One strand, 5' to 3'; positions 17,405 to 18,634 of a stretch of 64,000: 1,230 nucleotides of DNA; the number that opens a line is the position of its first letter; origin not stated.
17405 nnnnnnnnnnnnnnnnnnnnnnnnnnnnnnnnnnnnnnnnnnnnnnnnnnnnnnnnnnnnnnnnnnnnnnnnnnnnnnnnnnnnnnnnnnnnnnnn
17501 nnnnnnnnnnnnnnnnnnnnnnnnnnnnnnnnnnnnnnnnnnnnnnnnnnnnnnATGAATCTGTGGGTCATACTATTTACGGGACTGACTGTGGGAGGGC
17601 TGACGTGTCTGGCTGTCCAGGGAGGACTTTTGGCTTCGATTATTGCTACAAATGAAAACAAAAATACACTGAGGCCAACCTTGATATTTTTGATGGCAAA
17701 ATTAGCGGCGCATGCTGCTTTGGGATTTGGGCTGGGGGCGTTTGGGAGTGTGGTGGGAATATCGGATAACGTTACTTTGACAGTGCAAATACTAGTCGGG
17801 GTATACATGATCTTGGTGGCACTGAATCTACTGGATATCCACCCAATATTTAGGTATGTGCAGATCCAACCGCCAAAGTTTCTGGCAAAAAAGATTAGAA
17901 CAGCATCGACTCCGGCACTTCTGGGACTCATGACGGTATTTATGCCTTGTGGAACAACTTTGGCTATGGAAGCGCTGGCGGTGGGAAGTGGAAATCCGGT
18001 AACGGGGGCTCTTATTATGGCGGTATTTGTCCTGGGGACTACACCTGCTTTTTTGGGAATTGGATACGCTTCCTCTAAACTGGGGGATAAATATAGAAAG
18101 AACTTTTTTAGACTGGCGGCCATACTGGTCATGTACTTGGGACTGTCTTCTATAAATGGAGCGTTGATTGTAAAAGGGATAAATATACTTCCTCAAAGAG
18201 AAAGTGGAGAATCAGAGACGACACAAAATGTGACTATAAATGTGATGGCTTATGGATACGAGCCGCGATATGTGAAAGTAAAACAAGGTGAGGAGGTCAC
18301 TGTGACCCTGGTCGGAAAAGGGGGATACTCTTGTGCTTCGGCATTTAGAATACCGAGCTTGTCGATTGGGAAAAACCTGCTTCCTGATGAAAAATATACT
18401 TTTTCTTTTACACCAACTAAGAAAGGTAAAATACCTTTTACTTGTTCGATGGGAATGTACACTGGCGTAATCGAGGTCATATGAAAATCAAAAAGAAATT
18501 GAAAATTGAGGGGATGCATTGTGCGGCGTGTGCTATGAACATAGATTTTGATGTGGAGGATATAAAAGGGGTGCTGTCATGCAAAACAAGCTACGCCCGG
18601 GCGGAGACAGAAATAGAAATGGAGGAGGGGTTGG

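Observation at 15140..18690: csoR-copA-(membrane protein fused to cupredoxin)-copZ operon with a C/G-tract palindromic operator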

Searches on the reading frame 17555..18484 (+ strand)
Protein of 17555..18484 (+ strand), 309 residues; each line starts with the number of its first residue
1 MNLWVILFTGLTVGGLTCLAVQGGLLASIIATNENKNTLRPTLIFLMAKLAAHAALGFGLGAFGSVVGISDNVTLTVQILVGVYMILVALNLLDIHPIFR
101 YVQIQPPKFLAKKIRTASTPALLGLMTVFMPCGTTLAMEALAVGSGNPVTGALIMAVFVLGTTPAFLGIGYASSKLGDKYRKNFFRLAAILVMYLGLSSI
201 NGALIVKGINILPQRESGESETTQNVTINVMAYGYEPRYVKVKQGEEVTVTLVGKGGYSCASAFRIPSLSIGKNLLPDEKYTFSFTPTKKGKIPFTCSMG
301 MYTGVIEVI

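Call 3: search_protein_families(library=pfam, proteins=[window:17555-18484:+], max_evalue=0.01)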
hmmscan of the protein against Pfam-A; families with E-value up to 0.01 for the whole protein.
window:17555-18484:+ (309 aa): 2 families
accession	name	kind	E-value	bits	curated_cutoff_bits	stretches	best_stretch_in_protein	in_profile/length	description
PF13386.12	DsbD_2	-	8.5e-30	104.6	24.9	1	6-197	2-198/199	Cytochrome C biogenesis protein transmembrane region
PF13473.12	Cupredoxin_1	-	2.2e-13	50.5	27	1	217-306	14-102/104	Cupredoxin-like domain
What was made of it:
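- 17555..18175 (+): Gene 3, membrane part (residues 1-207): DsbD_2 (PF13386) six-helix domain. C18 (TM1) and P131-C132-G133 (a break in TM4) are invariant. Predicted topology is N-out/C-out. Call 3 (8.5e-30).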

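Call 4: search_protein_families(library=ncbifam, proteins=[window:17555-18484:+], max_evalue=0.01)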
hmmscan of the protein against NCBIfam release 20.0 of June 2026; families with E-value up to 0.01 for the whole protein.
window:17555-18484:+ (309 aa): 1 family
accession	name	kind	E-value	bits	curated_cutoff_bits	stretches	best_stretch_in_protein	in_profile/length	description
TIGR04246.1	nitrous_NosZ_Gp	equivalog_domain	0.0026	16.1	625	1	225-298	486-560/578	Sec-dependent nitrous-oxide reductase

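Call 9: find_homologous_proteins(query=window:17555-18484:+)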
Query window:17555-18484:+ (309 aa): 4665 proteins with E <= 0.001 among 8000 candidates; the best 120 are listed.
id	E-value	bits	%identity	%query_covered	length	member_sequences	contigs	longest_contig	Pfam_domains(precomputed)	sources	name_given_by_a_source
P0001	7.3e-195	664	100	100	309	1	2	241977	PF13473.13,PF13386.13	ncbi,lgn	-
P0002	6.0e-165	566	83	100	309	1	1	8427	PF13473.13,PF13386.13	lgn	-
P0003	1.3e-125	437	64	100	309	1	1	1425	PF13473.13,PF13386.13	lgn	-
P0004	2.4e-120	419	62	100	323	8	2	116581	PF13473.13,PF13386.13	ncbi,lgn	-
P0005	5.8e-114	398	60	100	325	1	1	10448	PF13473.13,PF13386.13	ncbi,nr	ncbi:MAG: sulfite exporter TauE/SafE family protein [Candidatus Roizmanbacteria bacterium]|nr:sulfit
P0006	2.1e-113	397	61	100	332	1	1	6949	PF13473.13,PF13386.13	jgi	jgi:uncharacterized protein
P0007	1.1e-111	391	60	100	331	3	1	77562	PF13473.13,PF13386.13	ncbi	-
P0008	4.1e-111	389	59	100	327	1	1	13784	PF13473.13,PF13386.13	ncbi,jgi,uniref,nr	ncbi:hypothetical protein COU89_00075 [Candidatus Roizmanbacteria bacterium CG10_big_fil_rev_8_21_14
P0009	1.0e-110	388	58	100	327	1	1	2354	PF13473.13,PF13386.13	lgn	-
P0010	3.7e-110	386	58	100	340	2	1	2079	PF13473.13,PF13386.13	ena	-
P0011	4.0e-110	386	60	100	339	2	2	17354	PF13473.13,PF02683.23,PF13386.13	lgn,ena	-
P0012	4.1e-110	386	58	100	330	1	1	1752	PF13473.13,PF13386.13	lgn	-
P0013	5.1e-109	382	59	100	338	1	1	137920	PF13473.13,PF13386.13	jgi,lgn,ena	-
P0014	7.4e-109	382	58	100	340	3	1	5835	PF13473.13,PF13386.13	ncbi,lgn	-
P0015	1.3e-108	381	58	100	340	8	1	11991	PF13473.13,PF13386.13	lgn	-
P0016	4.9e-108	379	57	100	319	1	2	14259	PF13473.13,PF13386.13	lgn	-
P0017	1.4e-107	377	57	100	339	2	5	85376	PF13473.13,PF13386.13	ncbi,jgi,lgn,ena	-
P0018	1.7e-107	377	58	100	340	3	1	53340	PF13473.13,PF13386.13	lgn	-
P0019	1.9e-107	377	57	100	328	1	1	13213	PF13473.13,PF13386.13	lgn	-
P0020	2.7e-107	377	57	100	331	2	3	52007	PF13473.13,PF13386.13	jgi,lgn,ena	-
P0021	5.7e-107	375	57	100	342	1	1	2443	PF13473.13,PF13386.13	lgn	-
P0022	8.2e-107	375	57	100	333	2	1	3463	PF13473.13,PF02683.23,PF13386.13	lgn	-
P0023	1.0e-106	375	59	100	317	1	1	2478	PF13473.13,PF13386.13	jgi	jgi:sulfite exporter TauE/SafE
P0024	1.1e-106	375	56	100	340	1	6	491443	PF13473.13,PF13386.13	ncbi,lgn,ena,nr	ncbi:MAG TPA: sulfite exporter TauE/SafE family protein [Candidatus Levybacteria bacterium]|nr:sulfi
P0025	1.3e-106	374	57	100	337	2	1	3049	PF13473.13,PF13386.13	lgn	-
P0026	1.5e-106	374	58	100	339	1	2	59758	PF13473.13,PF13386.13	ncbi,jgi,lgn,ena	-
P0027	1.9e-106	374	57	100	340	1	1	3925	PF13473.13,PF13386.13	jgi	jgi:sulfite exporter TauE/SafE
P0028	2.5e-106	373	58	100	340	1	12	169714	PF13473.13,PF13386.13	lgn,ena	-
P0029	2.9e-106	373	57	100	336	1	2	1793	PF13473.13,PF13386.13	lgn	-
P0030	3.5e-106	373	59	100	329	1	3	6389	PF13473.13,PF13386.13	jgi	jgi:sulfite exporter TauE/SafE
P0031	3.5e-106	373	57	100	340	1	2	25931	PF13473.13,PF13386.13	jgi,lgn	jgi:sulfite exporter TauE/SafE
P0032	3.8e-106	373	57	100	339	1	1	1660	PF13473.13,PF13386.13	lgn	-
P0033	4.6e-106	372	57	100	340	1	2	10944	PF13473.13,PF13386.13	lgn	-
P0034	5.3e-106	372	57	100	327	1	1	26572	PF13473.13,PF13386.13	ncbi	-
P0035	5.8e-106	372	56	100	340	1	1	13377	PF13473.13,PF13386.13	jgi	jgi:sulfite exporter TauE/SafE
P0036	6.6e-106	372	57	100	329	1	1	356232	PF13473.13,PF13386.13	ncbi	-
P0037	8.4e-106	372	56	100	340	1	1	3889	PF13473.13,PF13386.13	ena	-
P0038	8.9e-106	372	56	100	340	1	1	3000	PF13473.13,PF13386.13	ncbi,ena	-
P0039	1.2e-105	371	58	100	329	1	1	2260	PF13473.13,PF13386.13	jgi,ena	-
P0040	1.2e-105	371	57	100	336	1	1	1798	PF13473.13,PF02683.23,PF13386.13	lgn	-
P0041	1.2e-105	371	57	100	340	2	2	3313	PF13473.13,PF13386.13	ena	-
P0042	1.2e-105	371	56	100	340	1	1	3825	PF13473.13,PF13386.13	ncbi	-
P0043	1.4e-105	371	57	100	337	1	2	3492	PF13473.13,PF13386.13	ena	-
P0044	1.5e-105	371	56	100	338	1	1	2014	PF13473.13,PF13386.13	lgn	-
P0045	1.5e-105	371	57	100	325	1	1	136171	PF13473.13,PF02683.23,PF13386.13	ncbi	-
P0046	2.3e-105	370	59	100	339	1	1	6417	PF13473.13,PF13386.13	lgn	-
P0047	2.3e-105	370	57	100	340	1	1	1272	PF13473.13,PF13386.13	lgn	-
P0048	2.6e-105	370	57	100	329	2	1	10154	PF13473.13,PF13386.13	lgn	-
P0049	2.7e-105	370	56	100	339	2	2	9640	PF13473.13,PF13386.13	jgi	jgi:sulfite exporter TauE/SafE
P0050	2.8e-105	370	57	100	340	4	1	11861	PF13473.13,PF02683.23,PF13386.13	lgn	-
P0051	3.3e-105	370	56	100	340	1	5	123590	PF13473.13,PF13386.13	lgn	-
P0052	3.6e-105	370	56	100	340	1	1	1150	PF13473.13,PF13386.13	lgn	-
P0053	3.8e-105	369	56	100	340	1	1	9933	PF13473.13,PF13386.13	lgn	-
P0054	4.4e-105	369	57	100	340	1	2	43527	PF13473.13,PF13386.13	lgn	-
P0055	5.6e-105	369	57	100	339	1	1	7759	PF13473.13,PF13386.13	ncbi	-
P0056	5.7e-105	369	58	100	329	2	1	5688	PF13473.13,PF13386.13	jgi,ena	-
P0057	5.9e-105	369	55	100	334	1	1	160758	PF13473.13,PF13386.13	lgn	-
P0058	6.2e-105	369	56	100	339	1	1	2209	PF13473.13,PF13386.13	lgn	-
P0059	7.9e-105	368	57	100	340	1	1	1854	PF13473.13,PF13386.13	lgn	-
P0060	8.9e-105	368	56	100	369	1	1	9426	PF13473.13,PF13386.13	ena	-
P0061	1.2e-104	368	56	100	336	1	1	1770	PF13473.13,PF13386.13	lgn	-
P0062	1.3e-104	368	56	100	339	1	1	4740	PF13473.13,PF02683.23,PF13386.13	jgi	-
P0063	1.4e-104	368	57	100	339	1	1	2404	PF13473.13,PF02683.23,PF13386.13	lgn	-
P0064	1.4e-104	368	55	100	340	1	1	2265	PF13473.13,PF13386.13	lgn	-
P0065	1.4e-104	368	57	100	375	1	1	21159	PF13473.13,PF13386.13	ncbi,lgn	-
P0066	1.4e-104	368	57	100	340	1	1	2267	PF13473.13,PF13386.13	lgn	-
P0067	1.4e-104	368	57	100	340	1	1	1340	PF13473.13,PF13386.13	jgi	jgi:sulfite exporter TauE/SafE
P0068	2.0e-104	367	56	100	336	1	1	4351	PF13473.13,PF02683.23,PF13386.13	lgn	-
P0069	2.5e-104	367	58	100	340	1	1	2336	PF13473.13,PF13386.13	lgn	-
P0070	2.6e-104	367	56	100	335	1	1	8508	PF13473.13,PF13386.13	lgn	-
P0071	2.7e-104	367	58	100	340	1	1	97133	PF13473.13,PF13386.13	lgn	-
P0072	3.4e-104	366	56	100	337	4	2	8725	PF13473.13,PF13386.13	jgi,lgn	-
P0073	4.1e-104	366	56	100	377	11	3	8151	PF13473.13,PF13386.13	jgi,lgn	jgi:sulfite exporter TauE/SafE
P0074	4.8e-104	366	57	100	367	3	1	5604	PF13473.13,PF13386.13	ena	-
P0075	6.8e-104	365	57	100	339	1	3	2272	PF13473.13,PF13386.13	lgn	-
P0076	7.2e-104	365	58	100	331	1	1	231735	PF13473.13,PF13386.13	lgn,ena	-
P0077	7.7e-104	365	56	100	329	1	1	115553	PF13473.13,PF13386.13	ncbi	-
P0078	7.7e-104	365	56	100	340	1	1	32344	PF13473.13,PF13386.13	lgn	-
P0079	9.5e-104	365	56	100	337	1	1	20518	PF13473.13,PF13386.13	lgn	-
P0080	9.8e-104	365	56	100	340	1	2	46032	PF13473.13,PF13386.13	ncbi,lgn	-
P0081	1.4e-103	364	56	100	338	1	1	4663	PF13473.13,PF13386.13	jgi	jgi:uncharacterized protein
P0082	1.4e-103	364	55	100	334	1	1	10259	PF13473.13,PF13386.13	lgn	-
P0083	1.5e-103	364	56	100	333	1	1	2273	PF13473.13,PF13386.13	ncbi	-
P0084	1.6e-103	364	59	96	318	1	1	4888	PF13473.13,PF13386.13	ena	-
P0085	1.6e-103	364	56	100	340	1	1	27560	PF13473.13,PF13386.13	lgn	-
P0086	1.7e-103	364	55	100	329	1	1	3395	PF13473.13,PF13386.13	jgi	jgi:sulfite exporter TauE/SafE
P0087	1.7e-103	364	55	100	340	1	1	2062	PF13473.13,PF13386.13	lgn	-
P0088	2.1e-103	364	56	100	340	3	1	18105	PF13473.13,PF13386.13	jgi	-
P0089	2.3e-103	364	57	100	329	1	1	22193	PF13473.13,PF13386.13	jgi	-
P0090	2.5e-103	364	58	100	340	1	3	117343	PF13473.13,PF13386.13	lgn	-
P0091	2.6e-103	363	58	96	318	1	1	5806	PF13473.13,PF13386.13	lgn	-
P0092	2.6e-103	363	56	100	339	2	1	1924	PF13473.13,PF13386.13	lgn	-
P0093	3.6e-103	363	56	100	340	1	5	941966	PF13473.13,PF13386.13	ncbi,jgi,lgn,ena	-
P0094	3.9e-103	363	56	100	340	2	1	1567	PF13473.13,PF13386.13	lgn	-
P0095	3.9e-103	363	54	100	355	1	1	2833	PF13473.13,PF13386.13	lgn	-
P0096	4.2e-103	363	57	100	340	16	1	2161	PF13473.13,PF13386.13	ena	-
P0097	4.6e-103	363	55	100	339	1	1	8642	PF13473.13,PF13386.13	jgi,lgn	jgi:sulfite exporter TauE/SafE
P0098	6.2e-103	362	54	100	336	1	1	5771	PF13473.13,PF13386.13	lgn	-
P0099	6.5e-103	362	55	100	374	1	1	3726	PF13473.13,PF13386.13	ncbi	-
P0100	6.8e-103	362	56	100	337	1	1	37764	PF13473.13,PF13386.13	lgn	-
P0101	6.9e-103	362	56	100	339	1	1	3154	PF13473.13,PF13386.13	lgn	-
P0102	7.4e-103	362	55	100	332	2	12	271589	PF13473.13,PF13386.13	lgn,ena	-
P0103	7.7e-103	362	54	100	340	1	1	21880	PF13473.13,PF02683.23,PF13386.13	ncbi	-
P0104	7.9e-103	362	55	100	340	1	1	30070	PF13473.13,PF13386.13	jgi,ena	-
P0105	9.4e-103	362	56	100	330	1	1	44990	PF13473.13,PF13386.13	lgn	-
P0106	1.2e-102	361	56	100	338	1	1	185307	PF13473.13,PF02683.23,PF13386.13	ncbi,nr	ncbi:MAG: sulfite exporter TauE/SafE family protein [Candidatus Levybacteria bacterium]|nr:sulfite e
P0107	1.3e-102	361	55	100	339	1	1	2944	PF13473.13,PF13386.13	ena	-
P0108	1.5e-102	361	55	100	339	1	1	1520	PF13473.13,PF13386.13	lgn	-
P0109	1.6e-102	361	56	100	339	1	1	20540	PF13473.13,PF13386.13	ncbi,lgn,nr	ncbi:MAG: sulfite exporter TauE/SafE family protein [Candidatus Levybacteria bacterium]|nr:sulfite e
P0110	1.7e-102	361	56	100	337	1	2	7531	PF13473.13,PF13386.13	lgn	-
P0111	1.7e-102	361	54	100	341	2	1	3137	PF13473.13,PF13386.13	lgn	-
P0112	1.7e-102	361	56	100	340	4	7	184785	PF13473.13,PF13386.13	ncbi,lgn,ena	-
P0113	1.9e-102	361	56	100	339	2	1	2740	PF13473.13,PF13386.13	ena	-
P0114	1.9e-102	361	55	100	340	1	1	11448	PF13473.13,PF13386.13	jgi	jgi:sulfite exporter TauE/SafE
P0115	1.9e-102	361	56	100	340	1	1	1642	PF13473.13,PF13386.13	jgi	jgi:uncharacterized protein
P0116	1.9e-102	361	55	100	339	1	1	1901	PF13473.13,PF13386.13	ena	-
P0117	1.9e-102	361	57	100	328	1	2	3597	PF13473.13,PF13386.13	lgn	-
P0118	2.0e-102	361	57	100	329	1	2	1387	PF13473.13,PF13386.13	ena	-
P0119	2.1e-102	360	55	100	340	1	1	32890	PF13473.13,PF13386.13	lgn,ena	-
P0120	2.1e-102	360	55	100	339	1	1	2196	PF13473.13,PF13386.13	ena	-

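Call 10: search_solved_structures(query=window:17555-18484:+, max_evalue=1, show_alignments=3)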
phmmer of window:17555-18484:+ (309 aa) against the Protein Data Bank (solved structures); distinct sequences matched with E-value up to 1: 13.
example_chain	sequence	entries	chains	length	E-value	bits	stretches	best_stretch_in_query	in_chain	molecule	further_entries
2mry_A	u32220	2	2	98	2.7e-05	26.9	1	222-305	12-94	Uncharacterized protein | CupA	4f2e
4f2f_A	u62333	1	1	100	0.0097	18.5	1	232-307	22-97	Cation-transporting ATPase, E1-E2 family protein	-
2lln_A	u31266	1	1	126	0.01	18.4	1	225-299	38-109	Cytochrome c oxidase subunit 2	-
2cua_A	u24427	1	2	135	0.012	18.1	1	225-299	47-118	PROTEIN (CUA)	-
2fwl_B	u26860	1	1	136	0.013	18.1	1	225-299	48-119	Cytochrome c oxidase subunit II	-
5u7n_A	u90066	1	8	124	0.014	18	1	225-299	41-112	Cytochrome c oxidase subunit 2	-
3s33_B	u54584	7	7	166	0.019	17.5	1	225-299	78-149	Cytochrome c oxidase subunit 2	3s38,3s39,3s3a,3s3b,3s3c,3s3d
3eh3_B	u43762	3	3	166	0.019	17.5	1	225-299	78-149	Cytochrome c oxidase subunit 2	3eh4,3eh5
1ehk_B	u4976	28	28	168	0.02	17.5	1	225-299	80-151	BA3-TYPE CYTOCHROME-C OXIDASE | Cytochrome c oxidase polypeptide II | Cytochrome c oxidase subunit 2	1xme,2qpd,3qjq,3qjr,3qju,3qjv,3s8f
2qpe_B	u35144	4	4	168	0.02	17.5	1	225-299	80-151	Cytochrome c oxidase subunit 2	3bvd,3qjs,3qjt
1iby_A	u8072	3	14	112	0.15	14.6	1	226-299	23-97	NITROSOCYANIN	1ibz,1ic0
6pty_A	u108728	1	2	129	0.44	13.1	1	226-298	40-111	Cytochrome c oxidase subunit 2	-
6ptt_A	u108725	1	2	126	0.5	12.9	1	226-298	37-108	Cytochrome c oxidase subunit 2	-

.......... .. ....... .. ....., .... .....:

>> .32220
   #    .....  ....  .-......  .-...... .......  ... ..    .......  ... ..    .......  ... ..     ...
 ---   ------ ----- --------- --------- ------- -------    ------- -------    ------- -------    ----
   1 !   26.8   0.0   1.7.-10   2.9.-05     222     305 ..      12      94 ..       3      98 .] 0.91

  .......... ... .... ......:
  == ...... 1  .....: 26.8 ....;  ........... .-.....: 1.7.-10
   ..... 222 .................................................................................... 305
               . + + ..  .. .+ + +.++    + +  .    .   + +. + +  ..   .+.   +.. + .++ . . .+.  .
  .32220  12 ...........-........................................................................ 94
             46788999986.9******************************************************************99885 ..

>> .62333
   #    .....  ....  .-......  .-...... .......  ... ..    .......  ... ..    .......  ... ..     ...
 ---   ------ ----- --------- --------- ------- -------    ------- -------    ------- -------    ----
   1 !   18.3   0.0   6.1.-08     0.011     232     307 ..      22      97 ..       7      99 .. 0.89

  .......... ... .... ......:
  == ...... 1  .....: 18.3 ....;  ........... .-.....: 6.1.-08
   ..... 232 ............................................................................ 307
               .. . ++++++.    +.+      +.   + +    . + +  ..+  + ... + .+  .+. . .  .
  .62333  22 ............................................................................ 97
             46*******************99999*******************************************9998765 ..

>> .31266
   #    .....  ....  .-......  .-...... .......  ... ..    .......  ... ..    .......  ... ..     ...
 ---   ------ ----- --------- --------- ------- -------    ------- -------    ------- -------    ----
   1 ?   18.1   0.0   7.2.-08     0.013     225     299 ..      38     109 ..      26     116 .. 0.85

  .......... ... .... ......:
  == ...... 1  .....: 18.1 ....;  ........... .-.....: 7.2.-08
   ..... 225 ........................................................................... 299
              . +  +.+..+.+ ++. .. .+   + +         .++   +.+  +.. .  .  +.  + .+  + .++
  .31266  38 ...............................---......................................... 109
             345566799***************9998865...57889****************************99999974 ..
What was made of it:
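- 18176..18484 (+): Gene 3, flexible linker (residues 208-224) and CupA-type cupredoxin domain (residues 225-309). Cu(I) ligands are C260, C297, M299 and M301. The domain has no histidine and is predicted to be extracytoplasmic. Call 10 (CupA 2.7e-5, ligands aligned).
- On CupA-type Cu(I) chaperone domain: Call 10 aligns C260, C297, M299 and M301 with these residues.
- Closest known: Streptococcus pneumoniae CupA and the CopA N-terminal cupredoxin metal-binding domain. Same: Same ligand set and spacing (C...37...C-x-M-x-M, call 10).
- The spacing C260-37-C297-x-M-x-M is identical to CupA C74/C111/M113/M115 (call 10).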
